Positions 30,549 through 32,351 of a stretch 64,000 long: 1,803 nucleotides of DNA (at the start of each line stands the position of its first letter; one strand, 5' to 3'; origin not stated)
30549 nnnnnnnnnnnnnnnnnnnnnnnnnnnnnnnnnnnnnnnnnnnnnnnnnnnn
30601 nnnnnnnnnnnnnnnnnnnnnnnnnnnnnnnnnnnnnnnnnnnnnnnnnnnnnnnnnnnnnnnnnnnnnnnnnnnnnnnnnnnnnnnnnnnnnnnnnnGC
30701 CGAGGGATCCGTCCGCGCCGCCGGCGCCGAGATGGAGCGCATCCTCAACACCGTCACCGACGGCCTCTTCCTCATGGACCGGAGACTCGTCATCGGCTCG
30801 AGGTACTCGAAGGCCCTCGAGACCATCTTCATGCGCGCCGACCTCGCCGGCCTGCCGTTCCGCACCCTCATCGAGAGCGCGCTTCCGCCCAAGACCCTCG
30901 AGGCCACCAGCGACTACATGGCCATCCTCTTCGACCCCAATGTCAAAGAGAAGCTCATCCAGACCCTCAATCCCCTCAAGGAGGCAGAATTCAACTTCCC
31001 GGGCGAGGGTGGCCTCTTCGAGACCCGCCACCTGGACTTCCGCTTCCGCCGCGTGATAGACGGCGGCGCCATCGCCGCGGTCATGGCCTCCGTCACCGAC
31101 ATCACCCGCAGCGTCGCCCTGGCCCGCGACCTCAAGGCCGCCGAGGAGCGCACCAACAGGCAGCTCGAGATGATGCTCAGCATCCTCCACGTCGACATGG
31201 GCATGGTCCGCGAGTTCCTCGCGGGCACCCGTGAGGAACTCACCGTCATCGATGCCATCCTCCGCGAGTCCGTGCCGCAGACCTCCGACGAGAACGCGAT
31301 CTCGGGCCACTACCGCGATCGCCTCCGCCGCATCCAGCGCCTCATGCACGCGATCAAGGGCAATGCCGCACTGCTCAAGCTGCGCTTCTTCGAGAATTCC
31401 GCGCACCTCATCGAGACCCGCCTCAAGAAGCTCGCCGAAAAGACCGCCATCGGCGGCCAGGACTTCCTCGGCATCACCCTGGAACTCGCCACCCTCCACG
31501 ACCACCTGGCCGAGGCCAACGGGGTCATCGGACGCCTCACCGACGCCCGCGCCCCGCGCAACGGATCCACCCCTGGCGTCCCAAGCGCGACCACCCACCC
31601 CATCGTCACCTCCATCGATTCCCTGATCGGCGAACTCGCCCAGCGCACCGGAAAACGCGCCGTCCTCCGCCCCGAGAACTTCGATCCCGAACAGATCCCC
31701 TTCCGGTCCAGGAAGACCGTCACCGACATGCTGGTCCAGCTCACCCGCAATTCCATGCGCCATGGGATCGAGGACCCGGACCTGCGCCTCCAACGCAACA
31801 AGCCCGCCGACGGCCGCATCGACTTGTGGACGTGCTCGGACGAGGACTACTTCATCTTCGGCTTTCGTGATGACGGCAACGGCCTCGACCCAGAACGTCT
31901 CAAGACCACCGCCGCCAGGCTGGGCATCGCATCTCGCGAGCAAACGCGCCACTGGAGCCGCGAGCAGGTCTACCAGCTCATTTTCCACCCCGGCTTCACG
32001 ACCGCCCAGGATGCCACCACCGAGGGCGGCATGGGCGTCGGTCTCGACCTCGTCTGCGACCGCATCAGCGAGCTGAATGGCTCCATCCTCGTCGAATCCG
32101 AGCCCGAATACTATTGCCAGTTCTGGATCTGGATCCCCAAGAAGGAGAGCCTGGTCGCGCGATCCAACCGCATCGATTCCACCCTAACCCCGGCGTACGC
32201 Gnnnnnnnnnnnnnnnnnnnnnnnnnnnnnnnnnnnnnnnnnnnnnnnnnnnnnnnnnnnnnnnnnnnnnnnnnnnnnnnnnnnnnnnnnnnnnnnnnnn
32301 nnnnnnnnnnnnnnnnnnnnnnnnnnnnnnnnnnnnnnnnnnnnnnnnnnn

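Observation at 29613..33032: Self-contained chemosensory module: transmembrane CheA-like kinase with its own CHASE4-HAMP-PAS sensor and no P5/CheW domain, coupled to CheY and CheX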

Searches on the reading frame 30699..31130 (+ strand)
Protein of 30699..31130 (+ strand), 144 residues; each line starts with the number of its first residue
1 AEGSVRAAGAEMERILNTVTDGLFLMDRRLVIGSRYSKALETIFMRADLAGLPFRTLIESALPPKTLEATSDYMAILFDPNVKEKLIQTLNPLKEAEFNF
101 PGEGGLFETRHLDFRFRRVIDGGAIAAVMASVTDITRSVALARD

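Call 69: predict_structure(alignment_id=A5)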
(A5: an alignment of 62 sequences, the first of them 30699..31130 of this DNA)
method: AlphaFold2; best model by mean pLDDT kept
length: 144 residues; sequences in the alignment: 62
mean_pLDDT: 93.9   pTM: 0.83
mean pLDDT of the five models: 93.9, 92.1, 92.1, 90.5, 89.2
residues with pLDDT >= 90: 120; 70-90: 24; 50-70: 0; < 50: 0
segments of 3 or more residues with pLDDT < 50: none
pLDDT, mean of each block of 10 residues (from residue 1): 84 89 97 96 95 95 95 96 93 96 90 97 96 96 91
secondary structure, 60 per line:
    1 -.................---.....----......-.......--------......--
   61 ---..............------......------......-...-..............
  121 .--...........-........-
elements in order: H2-18 E22-26 E31-36 H38-44 H54-58 H64-77 H84-89 E96-101 E107-121 E124-134 H136-143

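Call 71: fold_search(model_id=the predicted structure, library=pdb)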
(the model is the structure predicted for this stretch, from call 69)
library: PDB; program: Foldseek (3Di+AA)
matches with E <= 10: 1141; with E <= 0.001: 114
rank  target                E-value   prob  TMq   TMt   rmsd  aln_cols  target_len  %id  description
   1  8js6_C                8.5e-07  1.00  0.59  0.37   5.2       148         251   19  Dimeric PAS domains of oxygen sensor FixL in complex with cyanide-bound ferric heme (released 2024-06-26)
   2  8js5_F                1.0e-06  1.00  0.60  0.38   4.8       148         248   19  Dimeric PAS domains of oxygen sensor FixL with ferric unliganded heme (released 2024-06-26)
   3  8js6_E                1.6e-06  1.00  0.58  0.36   5.6       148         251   20  Dimeric PAS domains of oxygen sensor FixL in complex with cyanide-bound ferric heme (released 2024-06-26)
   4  8js5_A                1.9e-06  1.00  0.58  0.37   4.8       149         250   18  Dimeric PAS domains of oxygen sensor FixL with ferric unliganded heme (released 2024-06-26)
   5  8js5_G                2.1e-06  1.00  0.61  0.38   4.7       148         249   19  Dimeric PAS domains of oxygen sensor FixL with ferric unliganded heme (released 2024-06-26)
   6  9a5d_A                2.4e-06  1.00  0.62  0.16   5.2       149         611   12  Integrative model of WALK-YYCH by crosslinking MS and deep learning (released 2024-09-18)
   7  8js5_B                2.4e-06  1.00  0.59  0.37   4.9       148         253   18  Dimeric PAS domains of oxygen sensor FixL with ferric unliganded heme (released 2024-06-26)
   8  5xgd                  1.3e-05  1.00  0.52  0.17   5.5       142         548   18  Crystal structure of the PAS-GGDEF-EAL domain of PA0861 from Pseudomonas aeruginosa in complex with GTP (released 2017-12-20)
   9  9bgv_A                1.8e-05  1.00  0.58  0.13   4.2       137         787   16  DosP R97A straight form (released 2024-11-20)
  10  8px4_A                2.3e-05  1.00  0.56  0.70   4.0       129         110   14  Structure of the PAS domain code by the LIC_11128 gene from Leptospira interrogans serovar Copenhageni Fiocruz, solved (released 2023-10-25)
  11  1d06                  2.8e-05  1.00  0.55  0.59   5.2       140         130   18  STRUCTURAL BASIS OF DIMERIZATION AND SENSORY MECHANISMS OF OXYGEN-SENSING DOMAIN OF RHIZOBIUM MELILOTI FIXL DETERMINED A (released 2000-03-15)
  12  5xgb                  2.8e-05  1.00  0.51  0.16   7.7       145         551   17  Crystal structure of the PAS-GGDEF-EAL domain of PA0861 from Pseudomonas aeruginosa (released 2017-12-20)
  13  5xge                  3.5e-05  1.00  0.54  0.17   4.7       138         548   17  Crystal structure of the PAS-GGDEF-EAL domain of PA0861 from Pseudomonas aeruginosa in complex with cyclic di-GMP (released 2017-12-20)
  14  1vb6_A                3.8e-05  1.00  0.53  0.65   4.2       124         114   14  Crystal Structure of the heme PAS sensor domain of Ec DOS (oxygen-bound form) (released 2005-04-19)
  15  8px4_B                5.1e-05  1.00  0.53  0.68   4.0       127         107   15  Structure of the PAS domain code by the LIC_11128 gene from Leptospira interrogans serovar Copenhageni Fiocruz, solved (released 2023-10-25)
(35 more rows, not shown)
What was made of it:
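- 30762..31100 (+): PAS domain (aa 384-496), flanked by helices at aa 364-380 and 498-525. It is part of the conserved family core. The top 50 Foldseek PDB hits are all PAS domains (calls 69, 71).
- Closest known: PAS-linked class I sensor kinases such as FixL, WalK/VicK and the engineered YF1. Same: The PAS domain's nearest structural neighbours are the dimeric FixL PAS domains (call 71).
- Checked: An AlphaFold2 model of aa 363-506 has pLDDT 93.9, and all 50 top Foldseek PDB hits are PAS domains such as FixL, DosP, LOV and WalK-PAS (calls 69, 71).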

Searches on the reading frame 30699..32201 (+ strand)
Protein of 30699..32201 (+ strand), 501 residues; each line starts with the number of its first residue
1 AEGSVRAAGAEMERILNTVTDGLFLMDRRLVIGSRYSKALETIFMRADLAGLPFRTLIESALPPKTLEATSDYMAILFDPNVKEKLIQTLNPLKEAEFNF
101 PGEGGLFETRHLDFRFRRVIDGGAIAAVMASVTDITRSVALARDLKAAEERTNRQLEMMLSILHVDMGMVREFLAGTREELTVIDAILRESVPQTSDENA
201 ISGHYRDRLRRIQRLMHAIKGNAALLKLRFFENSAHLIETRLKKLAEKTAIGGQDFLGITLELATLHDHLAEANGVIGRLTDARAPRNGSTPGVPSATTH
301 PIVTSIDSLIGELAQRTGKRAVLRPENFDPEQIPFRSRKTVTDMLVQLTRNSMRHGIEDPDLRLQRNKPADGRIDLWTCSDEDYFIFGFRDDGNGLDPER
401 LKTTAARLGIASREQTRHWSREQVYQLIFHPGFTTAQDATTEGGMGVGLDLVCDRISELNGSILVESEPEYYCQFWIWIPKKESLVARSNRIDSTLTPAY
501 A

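Call 32: find_related_loci(query=A4, collection=genome_contigs, flank=6000)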
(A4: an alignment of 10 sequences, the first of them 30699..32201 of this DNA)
Query A4 (501 aa) in genome_contigs; peptide patterns used: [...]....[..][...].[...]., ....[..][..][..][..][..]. (x = any residue, [..] = any of these).
193 stretches matched a pattern; 97 encode a relative of the query (tblastn E <= 1e-3); the best 80 are kept; 80 distinct loci.
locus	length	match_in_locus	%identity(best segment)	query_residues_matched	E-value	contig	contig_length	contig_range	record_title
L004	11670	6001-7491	81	1-497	0e+0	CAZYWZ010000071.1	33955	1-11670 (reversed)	MAG TPA_asm: uncultured Verrucomicrobiales bacterium isolate SRP323723_co1_57 genome assembly, contig: NODE_1039_length_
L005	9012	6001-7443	72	1-482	0e+0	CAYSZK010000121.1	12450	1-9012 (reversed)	MAG TPA_asm: uncultured Verrucomicrobiales bacterium isolate binchicken_co58_129 genome assembly, contig: NODE_4005_leng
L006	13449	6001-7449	38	15-480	4e-95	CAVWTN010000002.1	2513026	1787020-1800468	MAG: Candidatus Eremiobacteraeota bacterium isolate MFD01689.bin.1.76 genome assembly, contig: contig_21900, whole genom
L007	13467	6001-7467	37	7-480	7e-95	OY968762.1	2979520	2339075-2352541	MAG: Candidatus Eremiobacteraeota bacterium isolate MFD01689.bin.1.72 genome assembly, chromosome: 1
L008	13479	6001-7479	37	1-481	1e-93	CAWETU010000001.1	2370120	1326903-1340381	MAG: Candidatus Eremiobacteraeota bacterium isolate MFD05705.bin.1.164 genome assembly, contig: contig_4, whole genome s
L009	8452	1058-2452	35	8-483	1e-92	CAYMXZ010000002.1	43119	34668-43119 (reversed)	MAG TPA_asm: uncultured Caldithrix sp. isolate binchicken_co107_282 genome assembly, contig: NODE_2214_length_43119_cov_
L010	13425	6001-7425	36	15-481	1e-88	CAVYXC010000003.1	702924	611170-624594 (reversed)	MAG: Candidatus Eremiobacteraeota bacterium isolate MFD05705.bin.1.187 genome assembly, contig: contig_44109, whole geno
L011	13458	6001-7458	35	2-480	9e-88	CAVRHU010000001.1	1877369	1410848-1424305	MAG: uncultured Gammaproteobacteria bacterium isolate MFD05705.bin.1.16 genome assembly, contig: contig_30907, whole gen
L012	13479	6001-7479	36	4-485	3e-87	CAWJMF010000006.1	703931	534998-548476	MAG: Candidatus Eremiobacteraeota bacterium isolate MFD02579.bin.2.5 genome assembly, contig: contig_9951, whole genome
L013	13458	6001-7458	35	2-480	7e-87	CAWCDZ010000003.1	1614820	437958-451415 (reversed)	MAG: uncultured Gammaproteobacteria bacterium isolate MFD05502.bin.2.42 genome assembly, contig: contig_3491, whole geno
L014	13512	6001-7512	34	11-487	4e-87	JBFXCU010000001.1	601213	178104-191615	MAG: Steroidobacteraceae bacterium isolate CA_2019_TPBS_77 NODE_74_length_601213_cov_12.180279_TPBS, whole genome shotgu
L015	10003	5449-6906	38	5-480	1e-86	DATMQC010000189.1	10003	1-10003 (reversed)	MAG TPA_asm: Chthoniobacterales bacterium isolate SMAG_U12918 k141_2622827, whole genome shotgun sequence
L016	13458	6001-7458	35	2-480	5e-86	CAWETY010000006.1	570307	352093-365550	MAG: uncultured Gammaproteobacteria bacterium isolate MFD05705.bin.2.35 genome assembly, contig: contig_31287, whole gen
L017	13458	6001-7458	35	2-480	8e-86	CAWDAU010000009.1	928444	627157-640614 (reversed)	MAG: uncultured Gammaproteobacteria bacterium isolate MFD01872.bin.1.11 genome assembly, contig: contig_60540, whole gen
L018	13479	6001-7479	35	4-485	1e-85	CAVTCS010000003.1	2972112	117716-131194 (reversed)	MAG: Candidatus Eremiobacteraeota bacterium isolate MFD01138.bin.1.18 genome assembly, contig: contig_30468, whole genom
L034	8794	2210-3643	33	8-480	3e-78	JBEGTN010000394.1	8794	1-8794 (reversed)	MAG: Verrucomicrobiota bacterium isolate providencecreek_2019_sw_WHONDRS-S19S_0007_B_bin.14 scaffold_2443073, whole geno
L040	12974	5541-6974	34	8-480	3e-75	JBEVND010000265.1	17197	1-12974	MAG: Rariglobus sp. isolate T4R4BO_autometa_bin_0006 T4R4BO_autometa_bin_0006_k133_6940930, whole genome shotgun sequenc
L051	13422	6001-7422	33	8-480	1e-70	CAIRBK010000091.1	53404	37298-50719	MAG: uncultured Verrucomicrobia bacterium isolate ErkenSummer_bin-2770 genome assembly, contig: bin-2770:091/103, whole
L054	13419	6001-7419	32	4-480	5e-76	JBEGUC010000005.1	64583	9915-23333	MAG: Verrucomicrobiota bacterium isolate redbuttecreek_2019_sw_WHONDRS-S19S_0086_A_bin.25 scaffold_0000037, whole genome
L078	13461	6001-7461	33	2-480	4e-79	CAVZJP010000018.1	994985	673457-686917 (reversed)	MAG: uncultured Gammaproteobacteria bacterium isolate MFD05521.bin.1.80 genome assembly, contig: contig_8332, whole geno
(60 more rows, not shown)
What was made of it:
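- Tried and rejected: It was repeated with 10 sequences (call 32).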

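Call 39: predict_structure(alignment_id=A3)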
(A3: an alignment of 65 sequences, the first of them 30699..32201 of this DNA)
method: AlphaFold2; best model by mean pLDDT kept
length: 501 residues; sequences in the alignment: 65
mean_pLDDT: 91.1   pTM: 0.64
mean pLDDT of the five models: 91.1, 90.5, 90.2, 89.5, 89.2
residues with pLDDT >= 90: 423; 70-90: 37; 50-70: 19; < 50: 22
segments of 3 or more residues with pLDDT < 50: 292-296, 487-501
pLDDT, mean of each block of 10 residues (from residue 1): 90 95 98 97 97 96 96 97 96 97 94 98 97 98 95 91 89 93 97 94 96 96 92 96 97 96 96 92 66 56 92 94 95 90 94 95 98 97 96 97 95 96 95 83 65 93 97 97 59 39 33
secondary structure, 60 per line:
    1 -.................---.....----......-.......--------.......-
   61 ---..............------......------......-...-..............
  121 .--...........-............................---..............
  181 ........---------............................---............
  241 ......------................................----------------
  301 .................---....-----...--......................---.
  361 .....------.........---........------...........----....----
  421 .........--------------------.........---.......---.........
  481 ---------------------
elements in order: H2-18 E22-26 E31-36 H38-44 H54-59 H64-77 H84-89 E96-101 E107-121 E124-134 H136-163 H167-188 H198-225 H229-246 H253-284 H301-317 E321-324 H335-356 H360-365 E372-380 E384-391 H398-408 H413-416 H421-429 H450-458 E462-468 E472-480
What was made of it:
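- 31197..31550 (+): HPt four-helix bundle (aa 529-646), homologous to CheA P1. The phospho-acceptor is His579 (codon CAC, 31347-31349) in the motif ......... Helices are seen in the AF2 model (call 39).
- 31551..31598 (+): 16-residue flexible Pro/Gly linker (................) in the position where CheA has P2 and P3. AF2 pLDDT below 50 at core residues 292-296 (call 39).
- On CheA (HKII): The AF2 model shows only a 16-residue disordered linker between HPt and P4 (call 39).
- On Class I histidine kinase: The model shows a four-helix bundle plus a tether (call 39).
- The model shows a four-helix monomeric bundle followed by a disordered tether, not a hairpin joined directly to the ATPase (call 39).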

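Call 43: fold_search(model_id=the predicted structure, library=pdb)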
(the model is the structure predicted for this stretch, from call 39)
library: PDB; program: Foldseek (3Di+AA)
matches with E <= 10: 893; with E <= 0.001: 255
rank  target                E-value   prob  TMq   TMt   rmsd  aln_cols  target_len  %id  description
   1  1i5c_A                3.1e-12  1.00  0.31  0.81   3.2       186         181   25  STRUCTURE OF CHEA DOMAIN P4 IN COMPLEX WITH ADP (released 2001-08-26)
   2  4xiv_A                5.8e-12  1.00  0.30  0.57  12.8       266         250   22  Kinase and Dimerization (P3P4) of the Thermotoga maritima CheA kinase (released 2015-11-04)
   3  1i59_B                6.8e-12  1.00  0.32  0.80   3.9       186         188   26  STRUCTURE OF THE HISTIDINE KINASE CHEA ATP-BINDING DOMAIN IN COMPLEX WITH ADPNP AND MAGENSIUM (released 2001-08-26)
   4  1i5b_A                9.5e-12  1.00  0.31  0.82   2.9       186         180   25  STRUCTURE OF CHEA DOMAIN P4 IN COMPLEX WITH ADPNP AND MANGANESE (released 2001-08-26)
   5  1i5a_A                1.1e-11  1.00  0.31  0.80   3.2       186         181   26  STRUCTURE OF CHEA DOMAIN P4 IN COMPLEX WITH ADPCP AND MANGANESE (released 2001-08-26)
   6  3ja6_C                1.3e-11  1.00  0.30  0.39  15.7       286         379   21  Cryo-electron Tomography and All-atom Molecular Dynamics Simulations Reveal a Novel Kinase Conformational Switch in Ba (released 2015-12-09)
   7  8p3r_B                1.3e-11  1.00  0.31  0.85   2.6       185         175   26  Structure of the Histidine Kinase CheA ATP-Binding domain in complex with compound ODDHK4 (released 2024-06-12)
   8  8oyq_B                1.8e-11  1.00  0.31  0.86   2.5       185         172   23  Structure of the Histidine Kinase CheA ATP-Binding domain in complex with compound ODDHK13 (released 2024-05-15)
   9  1i5c_B                2.3e-11  1.00  0.32  0.85   2.5       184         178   26  STRUCTURE OF CHEA DOMAIN P4 IN COMPLEX WITH ADP (released 2001-08-26)
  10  4xiv_B                2.3e-11  1.00  0.30  0.57  17.4       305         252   21  Kinase and Dimerization (P3P4) of the Thermotoga maritima CheA kinase (released 2015-11-04)
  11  6mi6_A                2.4e-11  1.00  0.31  0.81   3.1       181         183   25  STRUCTURE OF CHEA DOMAIN P4 IN COMPLEX WITH AN ADP ANALOG (released 2018-12-05)
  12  9a5d_A                2.4e-11  1.00  0.23  0.20  22.5       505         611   12  Integrative model of WALK-YYCH by crosslinking MS and deep learning (released 2024-09-18)
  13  1i58_A                2.6e-11  1.00  0.32  0.78   3.4       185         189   25  STRUCTURE OF THE HISTIDINE KINASE CHEA ATP-BINDING DOMAIN IN COMPLEX WITH ATP ANALOG ADPCP AND MAGNESIUM (released 2001-08-26)
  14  8oz9_A                3.4e-11  1.00  0.31  0.85   2.6       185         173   24  Structure of the Histidine Kinase CheA ATP-Binding domain in complex with compound QUI-SV-383 (released 2024-05-15)
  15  1i59_A                4.0e-11  1.00  0.31  0.83   3.0       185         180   25  STRUCTURE OF THE HISTIDINE KINASE CHEA ATP-BINDING DOMAIN IN COMPLEX WITH ADPNP AND MAGENSIUM (released 2001-08-26)
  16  1i5d                  4.0e-11  1.00  0.32  0.78   3.2       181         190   26  STRUCTURE OF CHEA DOMAIN P4 IN COMPLEX WITH TNP-ATP (released 2001-08-26)
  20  8pf2_B                5.1e-11  1.00  0.31  0.86   2.2       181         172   25  Structure of the Histidine Kinase CheA ATP-Binding domain in complex with compound ODDHK16 (released 2024-06-26)
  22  6mi6_C                6.2e-11  1.00  0.31  0.78   3.5       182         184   26  STRUCTURE OF CHEA DOMAIN P4 IN COMPLEX WITH AN ADP ANALOG (released 2018-12-05)
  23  1i5b_B                6.5e-11  1.00  0.31  0.81   3.0       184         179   26  STRUCTURE OF CHEA DOMAIN P4 IN COMPLEX WITH ADPNP AND MANGANESE (released 2001-08-26)
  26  6mi6_B                8.8e-11  1.00  0.32  0.81   3.0       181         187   26  STRUCTURE OF CHEA DOMAIN P4 IN COMPLEX WITH AN ADP ANALOG (released 2018-12-05)
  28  1i5a_B                1.1e-10  1.00  0.31  0.82   2.6       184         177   25  STRUCTURE OF CHEA DOMAIN P4 IN COMPLEX WITH ADPCP AND MANGANESE (released 2001-08-26)
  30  2ch4_A                3.2e-10  1.00  0.30  0.46   3.7       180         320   27  Complex between Bacterial Chemotaxis histidine kinase CheA domains P4 and P5 and receptor-adaptor protein CheW (released 2006-04-18)
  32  6mi6_D                4.5e-10  1.00  0.30  0.80   2.9       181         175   24  STRUCTURE OF CHEA DOMAIN P4 IN COMPLEX WITH AN ADP ANALOG (released 2018-12-05)
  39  2ch4_B                6.7e-09  1.00  0.29  0.47   2.7       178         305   24  Complex between Bacterial Chemotaxis histidine kinase CheA domains P4 and P5 and receptor-adaptor protein CheW (released 2006-04-18)
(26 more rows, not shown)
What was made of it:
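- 31599..32138 (+): CheA-type P4 ATP-binding kinase domain (aa 663-842) with intact N, G1, F and G2 boxes. It is followed by a 21-residue tail and the stop codon, with no P5. Foldseek TM 0.8-0.86 and rmsd 2.2-3.2 A to 1i5c, 8pf2 and related entries (call 43).
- Foldseek gives long but poor alignments to YF1, VicK and ThkA (rmsd 21-27 A, call 43).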

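Call 63: search_protein_families(library=pfam, proteins=[L078:1801-3897:+, L034:4836-6110:+, L054:8682-9551:+, L051:8456-10312:+, L040:7997-9193:+], max_evalue=0.01)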
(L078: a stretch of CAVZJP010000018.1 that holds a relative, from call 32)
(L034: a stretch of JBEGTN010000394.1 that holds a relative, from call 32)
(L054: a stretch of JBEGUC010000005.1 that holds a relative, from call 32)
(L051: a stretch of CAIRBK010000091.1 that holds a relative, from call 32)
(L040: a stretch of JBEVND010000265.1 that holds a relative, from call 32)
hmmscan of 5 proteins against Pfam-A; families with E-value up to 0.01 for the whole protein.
L078:1801-3897:+ (699 aa): 1 family
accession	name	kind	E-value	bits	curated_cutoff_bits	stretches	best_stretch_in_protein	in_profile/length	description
PF03544.19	TonB_C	-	1.2e-20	74.1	24.6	1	621-696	3-78/79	Gram-negative bacterial TonB protein C-terminal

L034:4836-6110:+ (425 aa): 1 family
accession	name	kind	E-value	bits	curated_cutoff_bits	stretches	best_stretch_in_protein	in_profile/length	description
PF21007.2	FBF1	-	0.0023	17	45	1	301-351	172-226/524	Fas-binding factor 1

L054:8682-9551:+ (290 aa): 0 families

L051:8456-10312:+ (619 aa): 0 families

L040:7997-9193:+ (399 aa): 0 families
